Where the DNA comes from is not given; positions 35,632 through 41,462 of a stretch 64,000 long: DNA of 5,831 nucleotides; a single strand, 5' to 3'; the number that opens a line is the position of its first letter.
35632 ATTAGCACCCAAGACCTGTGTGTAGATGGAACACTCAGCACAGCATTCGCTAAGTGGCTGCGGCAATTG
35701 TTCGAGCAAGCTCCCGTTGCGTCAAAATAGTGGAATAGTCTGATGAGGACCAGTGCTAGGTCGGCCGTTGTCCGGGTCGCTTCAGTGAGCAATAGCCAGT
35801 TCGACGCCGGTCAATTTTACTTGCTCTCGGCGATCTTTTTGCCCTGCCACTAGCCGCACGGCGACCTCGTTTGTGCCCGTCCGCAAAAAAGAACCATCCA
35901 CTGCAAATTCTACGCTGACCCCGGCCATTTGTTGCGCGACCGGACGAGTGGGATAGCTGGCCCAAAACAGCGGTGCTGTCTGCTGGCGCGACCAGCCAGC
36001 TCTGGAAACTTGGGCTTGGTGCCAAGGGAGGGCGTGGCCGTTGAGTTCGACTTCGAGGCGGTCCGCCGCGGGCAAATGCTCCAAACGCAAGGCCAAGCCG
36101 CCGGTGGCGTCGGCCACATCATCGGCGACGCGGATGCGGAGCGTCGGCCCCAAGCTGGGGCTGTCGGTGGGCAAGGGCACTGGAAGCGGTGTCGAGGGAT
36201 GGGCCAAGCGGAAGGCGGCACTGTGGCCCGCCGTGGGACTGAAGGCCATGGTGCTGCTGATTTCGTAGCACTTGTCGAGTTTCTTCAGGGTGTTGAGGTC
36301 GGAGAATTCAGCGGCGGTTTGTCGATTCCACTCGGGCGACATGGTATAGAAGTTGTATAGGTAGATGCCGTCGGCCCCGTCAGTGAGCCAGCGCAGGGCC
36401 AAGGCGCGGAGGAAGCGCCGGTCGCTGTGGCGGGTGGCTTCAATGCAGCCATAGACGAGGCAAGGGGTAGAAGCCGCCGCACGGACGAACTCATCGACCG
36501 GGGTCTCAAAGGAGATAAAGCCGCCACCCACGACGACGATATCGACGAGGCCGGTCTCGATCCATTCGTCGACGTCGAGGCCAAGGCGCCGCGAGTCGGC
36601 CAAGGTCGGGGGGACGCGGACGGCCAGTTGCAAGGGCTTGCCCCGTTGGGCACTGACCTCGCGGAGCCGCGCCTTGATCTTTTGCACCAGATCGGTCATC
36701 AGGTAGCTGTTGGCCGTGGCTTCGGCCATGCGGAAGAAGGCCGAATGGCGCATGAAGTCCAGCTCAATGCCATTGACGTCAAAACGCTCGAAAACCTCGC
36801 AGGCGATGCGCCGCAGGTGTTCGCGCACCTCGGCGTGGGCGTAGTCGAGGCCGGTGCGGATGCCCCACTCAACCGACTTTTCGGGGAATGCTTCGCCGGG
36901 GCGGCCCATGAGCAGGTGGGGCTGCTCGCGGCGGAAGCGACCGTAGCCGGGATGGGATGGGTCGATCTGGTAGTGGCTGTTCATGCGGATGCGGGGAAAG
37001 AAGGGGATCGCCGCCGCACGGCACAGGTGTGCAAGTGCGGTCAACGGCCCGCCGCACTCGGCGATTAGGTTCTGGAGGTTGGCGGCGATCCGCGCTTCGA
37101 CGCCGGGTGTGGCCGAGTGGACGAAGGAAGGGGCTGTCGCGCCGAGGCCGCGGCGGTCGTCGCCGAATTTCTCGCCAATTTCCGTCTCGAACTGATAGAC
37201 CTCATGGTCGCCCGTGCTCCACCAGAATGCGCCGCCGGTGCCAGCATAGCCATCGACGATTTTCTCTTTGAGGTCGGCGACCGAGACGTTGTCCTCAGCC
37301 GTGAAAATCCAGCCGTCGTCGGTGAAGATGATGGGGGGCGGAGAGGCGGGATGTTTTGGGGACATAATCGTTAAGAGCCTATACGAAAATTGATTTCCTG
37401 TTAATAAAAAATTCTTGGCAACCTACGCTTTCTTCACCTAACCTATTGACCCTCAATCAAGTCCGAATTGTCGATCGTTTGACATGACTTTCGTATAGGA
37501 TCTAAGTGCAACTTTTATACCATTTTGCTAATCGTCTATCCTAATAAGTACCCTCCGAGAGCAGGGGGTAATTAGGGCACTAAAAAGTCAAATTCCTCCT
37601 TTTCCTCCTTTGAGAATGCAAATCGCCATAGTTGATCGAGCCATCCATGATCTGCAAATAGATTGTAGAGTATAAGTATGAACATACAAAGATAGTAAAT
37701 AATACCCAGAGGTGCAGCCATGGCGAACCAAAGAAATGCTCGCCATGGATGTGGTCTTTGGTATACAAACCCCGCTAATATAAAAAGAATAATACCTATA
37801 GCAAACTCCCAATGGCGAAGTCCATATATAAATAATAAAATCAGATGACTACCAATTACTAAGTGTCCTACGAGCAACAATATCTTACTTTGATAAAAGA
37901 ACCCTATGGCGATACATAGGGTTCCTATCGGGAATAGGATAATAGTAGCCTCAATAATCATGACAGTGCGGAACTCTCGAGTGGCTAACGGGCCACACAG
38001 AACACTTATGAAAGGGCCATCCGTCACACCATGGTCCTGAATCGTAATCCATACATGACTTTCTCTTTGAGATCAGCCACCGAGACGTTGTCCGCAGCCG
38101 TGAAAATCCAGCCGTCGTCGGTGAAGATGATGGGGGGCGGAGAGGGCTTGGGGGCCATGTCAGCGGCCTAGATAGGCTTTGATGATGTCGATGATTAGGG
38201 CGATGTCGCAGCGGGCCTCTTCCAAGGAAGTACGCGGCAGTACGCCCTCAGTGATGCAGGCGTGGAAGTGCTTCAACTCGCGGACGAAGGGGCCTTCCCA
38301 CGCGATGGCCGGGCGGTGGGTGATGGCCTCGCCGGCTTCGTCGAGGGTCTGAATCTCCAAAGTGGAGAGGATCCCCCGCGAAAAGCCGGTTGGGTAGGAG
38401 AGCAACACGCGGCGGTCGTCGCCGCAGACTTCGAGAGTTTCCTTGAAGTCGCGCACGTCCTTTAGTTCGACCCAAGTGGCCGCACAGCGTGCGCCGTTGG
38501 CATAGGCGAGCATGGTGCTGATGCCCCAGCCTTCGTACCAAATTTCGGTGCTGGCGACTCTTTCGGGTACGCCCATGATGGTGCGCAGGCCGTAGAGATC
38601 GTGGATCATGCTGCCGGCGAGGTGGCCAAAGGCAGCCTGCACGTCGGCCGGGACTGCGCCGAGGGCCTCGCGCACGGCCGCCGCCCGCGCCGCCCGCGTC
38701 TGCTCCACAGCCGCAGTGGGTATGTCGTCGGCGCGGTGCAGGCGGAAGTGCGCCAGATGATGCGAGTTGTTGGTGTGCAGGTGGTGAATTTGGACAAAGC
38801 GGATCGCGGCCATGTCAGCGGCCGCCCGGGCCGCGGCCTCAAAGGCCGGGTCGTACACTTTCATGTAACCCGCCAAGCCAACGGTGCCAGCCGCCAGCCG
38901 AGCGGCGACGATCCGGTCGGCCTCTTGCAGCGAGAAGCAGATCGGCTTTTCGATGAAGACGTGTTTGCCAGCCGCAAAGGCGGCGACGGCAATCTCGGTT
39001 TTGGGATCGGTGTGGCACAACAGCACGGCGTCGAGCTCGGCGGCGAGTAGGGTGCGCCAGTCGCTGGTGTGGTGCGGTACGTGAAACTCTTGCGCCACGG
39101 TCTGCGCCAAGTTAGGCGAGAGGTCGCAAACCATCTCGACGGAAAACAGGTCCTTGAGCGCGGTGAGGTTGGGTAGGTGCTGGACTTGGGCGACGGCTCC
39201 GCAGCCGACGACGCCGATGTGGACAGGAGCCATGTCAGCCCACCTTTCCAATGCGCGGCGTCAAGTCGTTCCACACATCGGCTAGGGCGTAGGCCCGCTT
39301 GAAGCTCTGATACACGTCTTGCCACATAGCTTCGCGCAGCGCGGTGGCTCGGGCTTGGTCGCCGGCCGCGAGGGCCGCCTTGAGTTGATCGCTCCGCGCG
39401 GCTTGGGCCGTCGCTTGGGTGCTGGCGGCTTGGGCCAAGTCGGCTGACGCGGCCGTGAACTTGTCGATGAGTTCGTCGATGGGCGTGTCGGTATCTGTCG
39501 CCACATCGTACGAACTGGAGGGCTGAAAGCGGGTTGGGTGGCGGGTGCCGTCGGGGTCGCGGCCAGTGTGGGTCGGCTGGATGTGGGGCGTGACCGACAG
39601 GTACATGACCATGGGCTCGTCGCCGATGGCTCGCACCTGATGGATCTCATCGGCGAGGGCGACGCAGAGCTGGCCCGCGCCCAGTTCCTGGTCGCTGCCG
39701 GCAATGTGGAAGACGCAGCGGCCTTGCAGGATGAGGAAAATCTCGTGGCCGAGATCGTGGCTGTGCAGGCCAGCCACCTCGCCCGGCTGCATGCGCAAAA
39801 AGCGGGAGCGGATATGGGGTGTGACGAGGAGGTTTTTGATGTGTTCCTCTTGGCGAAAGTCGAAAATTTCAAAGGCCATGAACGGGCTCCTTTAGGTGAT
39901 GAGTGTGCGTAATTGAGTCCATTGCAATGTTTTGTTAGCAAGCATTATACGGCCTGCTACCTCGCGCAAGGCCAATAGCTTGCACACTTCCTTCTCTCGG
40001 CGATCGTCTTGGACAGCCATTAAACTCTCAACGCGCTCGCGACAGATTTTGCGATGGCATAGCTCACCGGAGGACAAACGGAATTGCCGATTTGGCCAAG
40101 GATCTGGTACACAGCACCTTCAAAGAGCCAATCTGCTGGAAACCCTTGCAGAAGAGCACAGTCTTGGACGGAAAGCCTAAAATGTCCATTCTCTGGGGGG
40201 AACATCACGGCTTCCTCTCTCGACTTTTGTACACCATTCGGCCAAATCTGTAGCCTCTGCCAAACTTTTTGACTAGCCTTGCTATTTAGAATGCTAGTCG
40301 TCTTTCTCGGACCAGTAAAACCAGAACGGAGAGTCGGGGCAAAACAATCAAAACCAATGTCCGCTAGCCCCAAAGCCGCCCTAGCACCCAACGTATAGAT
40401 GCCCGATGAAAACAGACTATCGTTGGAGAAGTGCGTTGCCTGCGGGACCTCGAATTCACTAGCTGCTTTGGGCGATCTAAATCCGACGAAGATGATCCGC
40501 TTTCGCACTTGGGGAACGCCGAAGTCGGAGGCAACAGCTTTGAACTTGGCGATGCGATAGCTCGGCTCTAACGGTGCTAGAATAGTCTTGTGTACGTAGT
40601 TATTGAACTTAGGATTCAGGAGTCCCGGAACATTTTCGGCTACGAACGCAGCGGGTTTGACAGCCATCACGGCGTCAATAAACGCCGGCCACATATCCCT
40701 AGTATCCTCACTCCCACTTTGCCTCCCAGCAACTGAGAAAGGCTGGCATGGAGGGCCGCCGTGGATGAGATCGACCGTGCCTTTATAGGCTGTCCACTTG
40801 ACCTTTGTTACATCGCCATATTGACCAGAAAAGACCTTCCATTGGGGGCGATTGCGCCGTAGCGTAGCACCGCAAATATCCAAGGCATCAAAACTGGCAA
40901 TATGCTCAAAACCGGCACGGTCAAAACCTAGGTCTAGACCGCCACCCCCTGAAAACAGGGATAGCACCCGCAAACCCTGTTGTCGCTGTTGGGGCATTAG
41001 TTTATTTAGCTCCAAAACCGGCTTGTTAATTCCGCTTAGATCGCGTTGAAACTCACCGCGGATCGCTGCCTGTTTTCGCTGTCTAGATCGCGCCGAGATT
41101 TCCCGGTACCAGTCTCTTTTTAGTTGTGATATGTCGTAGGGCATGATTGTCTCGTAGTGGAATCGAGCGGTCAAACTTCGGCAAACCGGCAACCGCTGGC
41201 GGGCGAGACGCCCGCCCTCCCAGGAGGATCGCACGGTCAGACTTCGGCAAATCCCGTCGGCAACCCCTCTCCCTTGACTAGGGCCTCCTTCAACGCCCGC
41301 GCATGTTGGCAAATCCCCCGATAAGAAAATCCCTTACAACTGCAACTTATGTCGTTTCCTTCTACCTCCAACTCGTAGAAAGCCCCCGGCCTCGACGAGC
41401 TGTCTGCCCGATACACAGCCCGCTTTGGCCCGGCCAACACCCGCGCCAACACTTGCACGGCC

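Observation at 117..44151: Recurrent insertion signature: accessory inserts bracketed by diverged direct copies of the neighbouring gene end or promoter, with no recombinase in 64 kb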

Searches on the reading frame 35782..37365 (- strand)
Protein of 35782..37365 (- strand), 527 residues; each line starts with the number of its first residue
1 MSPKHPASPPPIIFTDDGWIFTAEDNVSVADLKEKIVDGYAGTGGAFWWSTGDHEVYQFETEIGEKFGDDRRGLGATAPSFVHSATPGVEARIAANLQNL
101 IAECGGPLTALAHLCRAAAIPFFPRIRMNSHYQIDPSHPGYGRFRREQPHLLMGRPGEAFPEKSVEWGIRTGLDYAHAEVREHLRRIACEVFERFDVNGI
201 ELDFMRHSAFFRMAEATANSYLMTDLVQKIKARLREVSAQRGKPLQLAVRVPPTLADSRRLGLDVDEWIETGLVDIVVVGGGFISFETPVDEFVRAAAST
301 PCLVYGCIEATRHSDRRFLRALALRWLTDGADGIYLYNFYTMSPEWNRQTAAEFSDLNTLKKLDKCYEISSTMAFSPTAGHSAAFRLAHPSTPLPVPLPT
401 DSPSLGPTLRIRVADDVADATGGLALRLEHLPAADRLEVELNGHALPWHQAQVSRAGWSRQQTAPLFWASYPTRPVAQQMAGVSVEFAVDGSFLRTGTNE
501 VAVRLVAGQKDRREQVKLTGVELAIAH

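Call 4: search_protein_families(library=pfam, proteins=[window:35782-37365:-], max_evalue=0.01)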
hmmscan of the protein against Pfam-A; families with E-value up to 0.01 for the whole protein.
window:35782-37365:- (527 aa): 0 families

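Call 11: find_related_loci(query=window:35782-37365:-, collection=metagenome_contigs, flank=10000)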
Query window:35782-37365:- (527 aa) in metagenome_contigs; peptide patterns used: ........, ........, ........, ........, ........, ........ (x = any residue, [..] = any of these).
79 stretches matched a pattern; 1 encode a relative of the query (tblastn E <= 1e-3); 1 distinct loci.
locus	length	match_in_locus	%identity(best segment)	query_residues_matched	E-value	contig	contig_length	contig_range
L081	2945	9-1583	88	1-527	0e+0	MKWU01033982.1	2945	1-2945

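Call 42: find_homologous_proteins(query=window:35782-37365:-, max_evalue=1e-30)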
Query window:35782-37365:- (527 aa): 326 proteins with E <= 1e-30 among 8000 candidates; the best 120 are listed.
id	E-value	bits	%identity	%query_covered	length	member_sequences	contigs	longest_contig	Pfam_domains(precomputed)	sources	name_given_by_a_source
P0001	0.0e+0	1068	88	99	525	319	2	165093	-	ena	-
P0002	0.0e+0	1056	88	99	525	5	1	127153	-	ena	-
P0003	2.4e-272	922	76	98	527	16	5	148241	-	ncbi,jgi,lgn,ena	-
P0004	1.9e-269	913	75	98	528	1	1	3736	-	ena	-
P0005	6.3e-259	878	73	99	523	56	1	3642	-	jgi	-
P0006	5.6e-248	842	70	98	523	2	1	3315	-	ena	-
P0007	6.3e-201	687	59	98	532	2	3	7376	-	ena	-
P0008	2.0e-200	685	59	100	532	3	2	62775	-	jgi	jgi:hypothetical protein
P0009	5.8e-200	683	60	98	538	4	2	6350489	-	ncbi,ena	-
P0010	1.5e-199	682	59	98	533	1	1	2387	-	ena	-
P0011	2.5e-199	681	59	98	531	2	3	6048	-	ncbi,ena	-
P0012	8.1e-196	670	58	98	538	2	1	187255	-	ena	-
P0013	6.0e-195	667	58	98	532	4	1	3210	-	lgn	-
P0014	2.0e-192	659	57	99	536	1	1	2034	-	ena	-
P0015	9.1e-190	650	57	98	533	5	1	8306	-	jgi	-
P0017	2.5e-188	645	56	98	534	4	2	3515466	PF02638.22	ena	-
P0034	9.5e-181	620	55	100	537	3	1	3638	PF02638.22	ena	-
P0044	9.1e-179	614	55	98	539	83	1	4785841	PF02638.22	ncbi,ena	-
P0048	1.1e-177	610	54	98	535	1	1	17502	PF02638.22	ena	-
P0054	1.4e-176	606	54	98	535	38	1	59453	PF02638.22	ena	-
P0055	3.3e-176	605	54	98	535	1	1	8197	PF02638.22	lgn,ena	-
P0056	3.6e-176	605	55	98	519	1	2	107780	PF02638.22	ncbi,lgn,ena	-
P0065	2.7e-174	599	53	98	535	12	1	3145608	PF02638.22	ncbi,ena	-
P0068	5.6e-174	598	53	98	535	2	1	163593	PF02638.22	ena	-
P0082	1.9e-166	573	51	98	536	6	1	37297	PF02638.22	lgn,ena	-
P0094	1.3e-156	540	48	99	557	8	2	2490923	PF02638.22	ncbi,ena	-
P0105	2.9e-152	526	47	99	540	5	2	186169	PF02638.22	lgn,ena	-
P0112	5.1e-147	509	48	98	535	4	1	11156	PF02638.22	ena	-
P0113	1.7e-144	500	49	99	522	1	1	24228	PF02638.22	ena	-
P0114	4.1e-143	496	48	98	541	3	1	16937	PF02638.22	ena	-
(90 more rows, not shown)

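Call 43: find_encoding_contigs(protein=P0001, flank=10000, max_places=6)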
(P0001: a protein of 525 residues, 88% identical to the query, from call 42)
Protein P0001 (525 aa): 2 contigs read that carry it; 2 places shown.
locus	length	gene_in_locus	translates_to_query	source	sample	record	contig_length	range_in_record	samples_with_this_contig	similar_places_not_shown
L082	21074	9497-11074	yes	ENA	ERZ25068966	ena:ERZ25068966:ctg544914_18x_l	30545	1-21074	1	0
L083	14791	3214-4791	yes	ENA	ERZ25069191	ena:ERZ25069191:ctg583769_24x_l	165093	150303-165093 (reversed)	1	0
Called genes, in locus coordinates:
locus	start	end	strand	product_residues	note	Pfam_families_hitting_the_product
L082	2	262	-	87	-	?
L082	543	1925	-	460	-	PF20581:DUF6785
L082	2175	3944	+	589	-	PF00176:SNF2-rel_dom, PF00271:Helicase_C, PF04434:SWIM (faint)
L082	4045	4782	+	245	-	PF13489:Methyltransf_23, PF13847:Methyltransf_31, PF08241:Methyltransf_11, PF08242:Methyltransf_12, PF13649:Methyltransf_25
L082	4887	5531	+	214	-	PF07883:Cupin_2, PF02311:AraC_binding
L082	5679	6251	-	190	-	PF08861:DUF1828 (weak)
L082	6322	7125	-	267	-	PF13340:DUF4096, PF01609:DDE_Tnp_1, PF13586:DDE_Tnp_1_2 (weak)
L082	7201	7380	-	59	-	-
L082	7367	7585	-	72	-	-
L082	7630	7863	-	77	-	-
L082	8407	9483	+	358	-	PF01408:GFO_IDH_MocA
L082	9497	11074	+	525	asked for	-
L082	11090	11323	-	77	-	-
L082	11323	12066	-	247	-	PF11536:DUF3226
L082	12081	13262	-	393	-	PF11398:DUF2813 (weak), PF13175:AAA_15 (weak), PF13476:AAA_23 (weak), PF13555:AAA_29 (faint), PF13304:AAA_21, PF13175:AAA_15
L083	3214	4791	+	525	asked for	-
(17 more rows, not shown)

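Call 44: find_encoding_contigs(protein=P0002, flank=10000, max_places=6)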
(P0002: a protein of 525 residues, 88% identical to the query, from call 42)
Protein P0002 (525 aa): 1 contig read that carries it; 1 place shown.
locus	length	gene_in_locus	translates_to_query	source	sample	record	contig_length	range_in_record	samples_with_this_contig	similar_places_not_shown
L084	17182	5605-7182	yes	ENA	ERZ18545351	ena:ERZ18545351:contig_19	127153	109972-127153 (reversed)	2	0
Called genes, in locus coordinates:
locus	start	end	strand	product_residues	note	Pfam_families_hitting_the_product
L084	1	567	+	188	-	?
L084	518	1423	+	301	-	-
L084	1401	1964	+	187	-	-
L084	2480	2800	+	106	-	-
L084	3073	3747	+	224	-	PF00145:DNA_methylase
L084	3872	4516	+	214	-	PF02311:AraC_binding, PF07883:Cupin_2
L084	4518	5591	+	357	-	PF01408:GFO_IDH_MocA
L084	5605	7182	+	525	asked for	-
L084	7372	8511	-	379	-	PF01979:Amidohydro_1, PF07969:Amidohydro_3 (weak), PF22647:EF_0837-like_N (weak)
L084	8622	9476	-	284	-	PF05721:PhyH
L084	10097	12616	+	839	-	PF19313:DUF5916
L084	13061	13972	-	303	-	PF05721:PhyH (weak)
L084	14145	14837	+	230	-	PF20656:MS_N, PF20658:MSG_insertion (weak)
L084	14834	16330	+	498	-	PF01274:MS_TIM-barrel, PF20659:MS_C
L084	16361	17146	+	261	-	PF00106:adh_short, PF08659:KR, PF13561:adh_short_C2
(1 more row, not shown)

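Call 47: search_protein_families(library=padloc, proteins=[window:35782-37365:-], max_evalue=0.00001)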
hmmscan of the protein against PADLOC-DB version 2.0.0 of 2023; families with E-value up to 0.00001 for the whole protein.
window:35782-37365:- (527 aa): 0 families

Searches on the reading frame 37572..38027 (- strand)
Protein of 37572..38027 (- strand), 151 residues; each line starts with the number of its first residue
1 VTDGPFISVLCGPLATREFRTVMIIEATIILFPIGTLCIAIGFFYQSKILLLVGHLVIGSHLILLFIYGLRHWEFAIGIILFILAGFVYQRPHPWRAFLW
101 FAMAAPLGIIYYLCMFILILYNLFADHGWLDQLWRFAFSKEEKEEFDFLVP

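Call 4: search_protein_families(library=pfam, proteins=[window:37572-38027:-], max_evalue=0.01)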
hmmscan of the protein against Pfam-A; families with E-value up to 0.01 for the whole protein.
window:37572-38027:- (151 aa): 0 families

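Call 51: find_homologous_proteins(query=window:37572-38027:-, max_evalue=0.001)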
Query window:37572-38027:- (151 aa): 2 proteins with E <= 0.001 among 53 candidates.
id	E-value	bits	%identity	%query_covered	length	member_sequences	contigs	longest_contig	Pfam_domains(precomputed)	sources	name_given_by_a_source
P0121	5.0e-68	246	94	79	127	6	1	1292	-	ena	-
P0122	4.3e-41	158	70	75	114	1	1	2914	-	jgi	-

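Call 52: find_encoding_contigs(protein=P0121, flank=10000, max_places=6)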
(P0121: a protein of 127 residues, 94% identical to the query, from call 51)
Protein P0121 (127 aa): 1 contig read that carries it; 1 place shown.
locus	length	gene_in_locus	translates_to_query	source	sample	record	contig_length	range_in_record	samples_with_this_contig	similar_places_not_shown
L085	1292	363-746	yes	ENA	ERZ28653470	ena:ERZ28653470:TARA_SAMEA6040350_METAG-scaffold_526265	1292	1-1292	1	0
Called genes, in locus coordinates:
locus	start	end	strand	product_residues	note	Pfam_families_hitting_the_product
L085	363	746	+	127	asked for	-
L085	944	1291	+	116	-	?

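Call 53: find_encoding_contigs(protein=P0122, flank=10000, max_places=6)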
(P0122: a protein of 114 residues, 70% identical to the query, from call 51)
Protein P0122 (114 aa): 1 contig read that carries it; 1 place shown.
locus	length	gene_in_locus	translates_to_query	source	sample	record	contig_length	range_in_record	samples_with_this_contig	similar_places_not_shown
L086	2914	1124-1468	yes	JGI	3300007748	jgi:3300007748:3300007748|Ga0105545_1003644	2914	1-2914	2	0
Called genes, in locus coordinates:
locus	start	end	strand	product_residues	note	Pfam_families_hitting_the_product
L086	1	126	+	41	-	?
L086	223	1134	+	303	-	-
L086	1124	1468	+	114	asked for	-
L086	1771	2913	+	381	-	?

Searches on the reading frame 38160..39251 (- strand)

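Call 4: search_protein_families(library=pfam, proteins=[window:38160-39251:-], max_evalue=0.01)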
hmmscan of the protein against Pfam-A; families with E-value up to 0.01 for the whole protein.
window:38160-39251:- (363 aa): 1 family
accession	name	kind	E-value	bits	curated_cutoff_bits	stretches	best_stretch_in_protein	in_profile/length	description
PF01408.29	GFO_IDH_MocA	-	4.4e-18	66.6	24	1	11-118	2-109/120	Oxidoreductase family, NAD-binding Rossmann fold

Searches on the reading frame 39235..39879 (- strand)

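Call 4: search_protein_families(library=pfam, proteins=[window:39235-39879:-], max_evalue=0.01)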
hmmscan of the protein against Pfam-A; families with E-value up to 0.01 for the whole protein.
window:39235-39879:- (214 aa): 4 families
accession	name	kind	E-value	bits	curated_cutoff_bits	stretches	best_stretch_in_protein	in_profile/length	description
PF07883.17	Cupin_2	-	3.6e-13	49.5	27.2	1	28-93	3-67/70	Cupin domain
PF02311.25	AraC_binding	-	5.3e-09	36.3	21.1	1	30-93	10-72/135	AraC-like ligand binding domain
PF00190.28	Cupin_1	-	0.00075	19.5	22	1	24-99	34-116/151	Cupin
PF12973.13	Cupin_7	-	0.0076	16.5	27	0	26-89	36-94/105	ChrR Cupin-like domain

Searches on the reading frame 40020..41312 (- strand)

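Call 4: search_protein_families(library=pfam, proteins=[window:40020-41312:-], max_evalue=0.01)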
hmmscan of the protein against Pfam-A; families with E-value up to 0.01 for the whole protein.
window:40020-41312:- (430 aa): 1 family
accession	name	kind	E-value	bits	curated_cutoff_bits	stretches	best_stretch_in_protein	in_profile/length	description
PF00145.23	DNA_methylase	-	1.3e-53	183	22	1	115-424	2-322/324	C-5 cytosine-specific DNA methylase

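Call 47: search_protein_families(library=padloc, proteins=[window:40020-41312:-], max_evalue=0.00001)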
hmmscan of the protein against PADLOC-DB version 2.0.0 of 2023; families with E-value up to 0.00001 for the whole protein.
window:40020-41312:- (430 aa): 56 families (the best 25 are shown)
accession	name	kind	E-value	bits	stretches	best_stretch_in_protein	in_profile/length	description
PDLC00026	DruM2|DruM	-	4.8e-69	231.5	1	113-428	4-318/336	DNA cytosine methylase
PDLC03378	MTase_II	-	9.4e-59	197.4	2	114-296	3-184/344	Type II methyltransferase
PDLC03307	MTase_II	-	3.6e-58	195.6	3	115-252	2-135/382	Type II methyltransferase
PDLC03272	MTase_II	-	9.6e-53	177.8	1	101-428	62-390/407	Type II methyltransferase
PDLC00029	DruM2|DruM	-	8.3e-52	174.6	1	113-428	4-311/329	DNA cytosine methylase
PDLC03234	MTase_II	-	1.4e-50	170.7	2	114-297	5-190/375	Type II methyltransferase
PDLC00032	DruM2|DruM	-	9.7e-47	158.2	1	114-429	4-321/424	DNA cytosine methylase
PDLC00027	DruM2|DruM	-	2.3e-44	150.2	1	110-295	8-187/361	DNA cytosine methylase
PDLC03326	MTase_II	-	5e-44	149.1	2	116-293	7-190/412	Type II methyltransferase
PDLC00033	DruM2|DruM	-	5e-42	142.5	2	107-283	13-195/368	DNA cytosine methylase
PDLC00030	DruM2|DruM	-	8.6e-40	135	2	111-285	3-191/380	DNA cytosine methylase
PDLC00031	DruM2|DruM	-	5.6e-39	132.3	1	110-295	8-187/361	DNA cytosine methylase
PDLC02650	DrmMII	-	3.6e-37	126.3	2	114-233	9-138/435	DrmMII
PDLC02649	DrmMII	-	5e-34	116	2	178-285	114-226/422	DrmMII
PDLC03304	MTase_II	-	2e-33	114.1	1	112-429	2-330/432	Type II methyltransferase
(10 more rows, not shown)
